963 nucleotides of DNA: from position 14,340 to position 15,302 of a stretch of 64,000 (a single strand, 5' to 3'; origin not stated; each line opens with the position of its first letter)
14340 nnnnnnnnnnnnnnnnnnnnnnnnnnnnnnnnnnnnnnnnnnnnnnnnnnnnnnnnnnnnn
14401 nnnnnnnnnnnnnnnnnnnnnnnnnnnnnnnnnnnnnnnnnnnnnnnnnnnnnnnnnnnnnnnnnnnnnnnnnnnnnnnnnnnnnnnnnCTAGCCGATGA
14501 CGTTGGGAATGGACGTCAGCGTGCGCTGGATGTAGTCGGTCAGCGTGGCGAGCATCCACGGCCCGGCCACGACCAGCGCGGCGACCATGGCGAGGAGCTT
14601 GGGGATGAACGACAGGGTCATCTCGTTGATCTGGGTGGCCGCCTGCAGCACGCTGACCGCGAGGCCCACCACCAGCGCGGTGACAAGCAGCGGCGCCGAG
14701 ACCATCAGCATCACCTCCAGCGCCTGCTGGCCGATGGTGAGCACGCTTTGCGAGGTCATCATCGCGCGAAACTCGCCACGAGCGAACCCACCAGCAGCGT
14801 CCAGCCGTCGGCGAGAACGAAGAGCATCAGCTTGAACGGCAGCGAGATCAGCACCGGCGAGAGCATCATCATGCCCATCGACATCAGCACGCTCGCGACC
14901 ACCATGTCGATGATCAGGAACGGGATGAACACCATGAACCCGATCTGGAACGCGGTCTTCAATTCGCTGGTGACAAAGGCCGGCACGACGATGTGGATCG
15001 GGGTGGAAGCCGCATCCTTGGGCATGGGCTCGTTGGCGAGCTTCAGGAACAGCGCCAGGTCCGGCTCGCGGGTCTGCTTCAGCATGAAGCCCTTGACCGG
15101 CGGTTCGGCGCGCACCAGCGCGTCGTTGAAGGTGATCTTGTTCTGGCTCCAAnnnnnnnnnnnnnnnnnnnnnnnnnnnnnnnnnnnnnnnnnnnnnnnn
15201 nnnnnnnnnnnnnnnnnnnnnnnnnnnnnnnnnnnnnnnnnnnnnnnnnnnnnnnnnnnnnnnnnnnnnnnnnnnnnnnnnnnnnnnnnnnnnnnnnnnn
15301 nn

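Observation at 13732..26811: All three flagellar deletion junctions are in frame, and every surviving flagellar ORF is intact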

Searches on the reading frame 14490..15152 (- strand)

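Call 4: search_protein_families(library=pfam, proteins=[window:14490-15152:-], max_evalue=0.01)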
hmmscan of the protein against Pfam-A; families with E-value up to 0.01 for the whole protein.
window:14490-15152:- (220 aa): 2 families
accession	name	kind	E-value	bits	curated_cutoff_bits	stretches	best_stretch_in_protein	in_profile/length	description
PF01313.24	Bac_export_3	-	1.3e-29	102.4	25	1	137-208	2-73/74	Bacterial export proteins, family 3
PF01311.25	Bac_export_1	-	0.00041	20.4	27.8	1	133-209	151-228/230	Bacterial export proteins, family 1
